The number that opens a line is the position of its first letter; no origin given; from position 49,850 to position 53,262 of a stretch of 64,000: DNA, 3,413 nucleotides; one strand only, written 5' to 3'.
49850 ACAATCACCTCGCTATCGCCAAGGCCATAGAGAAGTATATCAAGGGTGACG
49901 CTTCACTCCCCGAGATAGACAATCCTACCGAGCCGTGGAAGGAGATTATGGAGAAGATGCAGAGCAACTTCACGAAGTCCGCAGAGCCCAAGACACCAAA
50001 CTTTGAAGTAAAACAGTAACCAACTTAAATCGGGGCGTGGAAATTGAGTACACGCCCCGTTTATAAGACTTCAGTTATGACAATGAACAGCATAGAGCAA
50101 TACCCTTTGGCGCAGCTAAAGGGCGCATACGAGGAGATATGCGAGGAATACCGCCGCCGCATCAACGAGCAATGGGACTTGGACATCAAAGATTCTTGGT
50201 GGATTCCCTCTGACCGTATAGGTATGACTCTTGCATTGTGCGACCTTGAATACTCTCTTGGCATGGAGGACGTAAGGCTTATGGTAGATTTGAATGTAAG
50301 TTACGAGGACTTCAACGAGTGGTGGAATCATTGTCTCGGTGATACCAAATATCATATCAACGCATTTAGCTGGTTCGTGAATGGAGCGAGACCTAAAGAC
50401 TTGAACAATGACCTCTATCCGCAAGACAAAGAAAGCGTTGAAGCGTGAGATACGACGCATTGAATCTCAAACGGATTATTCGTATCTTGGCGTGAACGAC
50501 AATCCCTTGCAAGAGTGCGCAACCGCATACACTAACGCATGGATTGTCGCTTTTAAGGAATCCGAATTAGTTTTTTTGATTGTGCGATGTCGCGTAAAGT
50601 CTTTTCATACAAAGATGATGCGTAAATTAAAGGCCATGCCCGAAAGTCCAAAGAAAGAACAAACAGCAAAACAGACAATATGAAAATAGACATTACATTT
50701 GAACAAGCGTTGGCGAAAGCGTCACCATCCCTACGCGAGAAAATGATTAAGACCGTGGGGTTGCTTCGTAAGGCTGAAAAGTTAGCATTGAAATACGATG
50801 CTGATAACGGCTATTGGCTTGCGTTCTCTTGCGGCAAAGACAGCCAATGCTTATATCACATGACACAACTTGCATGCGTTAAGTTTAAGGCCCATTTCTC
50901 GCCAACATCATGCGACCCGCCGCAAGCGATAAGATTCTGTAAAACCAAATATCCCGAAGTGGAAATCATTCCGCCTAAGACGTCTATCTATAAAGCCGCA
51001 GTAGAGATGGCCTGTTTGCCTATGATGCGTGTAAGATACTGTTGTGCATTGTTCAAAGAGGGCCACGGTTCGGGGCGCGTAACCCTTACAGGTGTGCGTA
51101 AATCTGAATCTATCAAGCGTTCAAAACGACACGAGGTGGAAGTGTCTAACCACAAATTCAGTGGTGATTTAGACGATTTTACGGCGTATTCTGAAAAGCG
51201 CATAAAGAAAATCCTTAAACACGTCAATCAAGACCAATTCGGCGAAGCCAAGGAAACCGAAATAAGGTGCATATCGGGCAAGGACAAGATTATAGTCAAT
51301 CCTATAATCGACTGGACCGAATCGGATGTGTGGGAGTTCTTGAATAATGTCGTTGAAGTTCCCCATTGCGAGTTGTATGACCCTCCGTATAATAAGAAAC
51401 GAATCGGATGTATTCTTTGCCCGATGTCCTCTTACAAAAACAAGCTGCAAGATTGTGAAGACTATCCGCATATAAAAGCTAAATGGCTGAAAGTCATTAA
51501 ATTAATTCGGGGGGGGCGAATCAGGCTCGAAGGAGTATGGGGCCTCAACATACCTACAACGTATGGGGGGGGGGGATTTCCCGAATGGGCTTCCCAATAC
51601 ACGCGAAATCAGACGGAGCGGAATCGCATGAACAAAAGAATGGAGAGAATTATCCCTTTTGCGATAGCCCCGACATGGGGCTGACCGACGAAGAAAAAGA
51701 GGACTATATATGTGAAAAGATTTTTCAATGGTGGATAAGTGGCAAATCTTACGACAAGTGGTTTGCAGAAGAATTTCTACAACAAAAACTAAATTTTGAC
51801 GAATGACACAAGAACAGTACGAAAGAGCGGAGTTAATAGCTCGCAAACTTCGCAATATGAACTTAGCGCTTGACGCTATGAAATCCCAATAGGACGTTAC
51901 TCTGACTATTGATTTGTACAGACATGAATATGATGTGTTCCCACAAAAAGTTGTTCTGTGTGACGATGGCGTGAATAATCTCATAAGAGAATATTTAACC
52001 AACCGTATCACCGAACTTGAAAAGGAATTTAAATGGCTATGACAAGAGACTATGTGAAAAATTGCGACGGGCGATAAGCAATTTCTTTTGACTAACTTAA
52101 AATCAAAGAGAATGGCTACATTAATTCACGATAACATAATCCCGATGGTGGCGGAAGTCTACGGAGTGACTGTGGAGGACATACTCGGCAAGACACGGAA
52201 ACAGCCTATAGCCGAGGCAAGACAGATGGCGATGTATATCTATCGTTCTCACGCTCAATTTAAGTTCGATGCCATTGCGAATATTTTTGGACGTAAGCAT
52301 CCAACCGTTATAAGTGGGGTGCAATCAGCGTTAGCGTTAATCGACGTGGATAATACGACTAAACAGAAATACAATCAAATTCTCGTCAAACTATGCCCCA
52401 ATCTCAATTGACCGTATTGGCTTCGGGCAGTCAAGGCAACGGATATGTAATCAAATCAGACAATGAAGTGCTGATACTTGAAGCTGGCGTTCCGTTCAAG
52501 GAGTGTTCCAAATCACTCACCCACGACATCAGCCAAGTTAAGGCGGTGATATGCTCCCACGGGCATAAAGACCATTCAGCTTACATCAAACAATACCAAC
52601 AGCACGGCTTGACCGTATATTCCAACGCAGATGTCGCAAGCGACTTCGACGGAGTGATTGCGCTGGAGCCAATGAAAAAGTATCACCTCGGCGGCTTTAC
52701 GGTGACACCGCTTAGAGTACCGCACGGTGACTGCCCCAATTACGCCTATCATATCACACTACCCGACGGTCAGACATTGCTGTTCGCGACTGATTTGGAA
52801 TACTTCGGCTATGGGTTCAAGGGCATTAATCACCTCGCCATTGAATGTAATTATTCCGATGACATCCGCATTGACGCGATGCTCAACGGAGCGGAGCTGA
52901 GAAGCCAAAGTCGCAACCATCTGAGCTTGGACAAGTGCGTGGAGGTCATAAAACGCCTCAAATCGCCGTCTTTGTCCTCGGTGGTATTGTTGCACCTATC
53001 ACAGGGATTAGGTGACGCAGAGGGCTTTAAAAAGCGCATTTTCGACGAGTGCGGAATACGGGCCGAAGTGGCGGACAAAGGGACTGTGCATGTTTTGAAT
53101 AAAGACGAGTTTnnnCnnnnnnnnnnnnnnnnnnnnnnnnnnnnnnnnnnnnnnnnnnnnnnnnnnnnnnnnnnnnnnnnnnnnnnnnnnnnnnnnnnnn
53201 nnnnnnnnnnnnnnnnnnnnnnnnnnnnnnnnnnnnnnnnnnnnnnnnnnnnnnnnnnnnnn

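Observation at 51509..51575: G8 and G11 tracts 48 nt apart inside the second PAPS-reductase-like gene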

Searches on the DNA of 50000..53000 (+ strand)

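Call 5: search_dna_similar(query=window:50000-53000:+, collection=phages, mode=near)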
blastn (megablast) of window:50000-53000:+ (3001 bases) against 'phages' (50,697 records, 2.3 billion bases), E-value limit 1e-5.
No match.
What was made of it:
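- Tried and rejected: Megablast of 50000-53000 against the 50,697 GenBank phage records found no match, so no annotated close relative exists there (call 5).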

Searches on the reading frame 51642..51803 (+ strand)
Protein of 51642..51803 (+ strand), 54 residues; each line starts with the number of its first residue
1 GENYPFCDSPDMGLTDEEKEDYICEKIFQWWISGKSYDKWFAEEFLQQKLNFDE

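Call 78: search_protein_representatives(protein=window:51642-51803:+)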
Query: 54 residues. Proteins with E-value up to 0.001 (for the whole library): 167; up to 1e-10: 7; up to 1e-30: 0. The best 150 are listed.
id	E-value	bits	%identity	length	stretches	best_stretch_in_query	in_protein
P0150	1.7e-25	103.4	85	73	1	1-54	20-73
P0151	2.5e-14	68.3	72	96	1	9-54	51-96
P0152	2.3e-11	59.0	68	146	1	12-52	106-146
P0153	2.5e-11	58.9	66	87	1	13-53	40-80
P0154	2.6e-11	58.8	57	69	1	6-54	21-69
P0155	2.7e-11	58.8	69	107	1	13-54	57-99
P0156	4.7e-11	58.0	70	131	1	9-54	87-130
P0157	1.1e-10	56.9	68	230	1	8-53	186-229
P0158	1.3e-10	56.6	62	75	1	5-53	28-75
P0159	1.8e-10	56.2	64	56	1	12-53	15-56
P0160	2.1e-10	56.0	68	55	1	17-54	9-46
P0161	2.5e-10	55.7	64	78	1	9-53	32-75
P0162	2.6e-10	55.7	66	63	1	16-53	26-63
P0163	3.3e-10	55.4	59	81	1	11-54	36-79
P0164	6.6e-10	54.4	60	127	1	6-52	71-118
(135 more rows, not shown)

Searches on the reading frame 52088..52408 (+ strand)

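Call 54: search_protein_families(library=pfam, proteins=[window:52088-52408:+], max_evalue=0.001)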
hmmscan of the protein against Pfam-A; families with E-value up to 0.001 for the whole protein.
window:52088-52408:+ (107 aa): 1 family
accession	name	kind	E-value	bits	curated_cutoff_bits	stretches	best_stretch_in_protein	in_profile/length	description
PF08299.17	Bac_DnaA_C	-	1.8e-20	73.2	31.5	1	15-79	2-67/69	Bacterial dnaA protein helix-turn-helix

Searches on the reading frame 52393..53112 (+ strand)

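Call 54: search_protein_families(library=pfam, proteins=[window:52393-53112:+], max_evalue=0.001)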
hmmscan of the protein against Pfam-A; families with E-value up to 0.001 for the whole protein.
window:52393-53112:+ (240 aa): 2 families
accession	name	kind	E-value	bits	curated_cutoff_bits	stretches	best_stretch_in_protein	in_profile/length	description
PF12706.13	Lactamase_B_2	-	1.3e-09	38.4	27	1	42-201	24-199/200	Beta-lactamase superfamily domain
PF00753.33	Lactamase_B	-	0.00031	21.2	22.7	1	12-62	3-57/196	Metallo-beta-lactamase superfamily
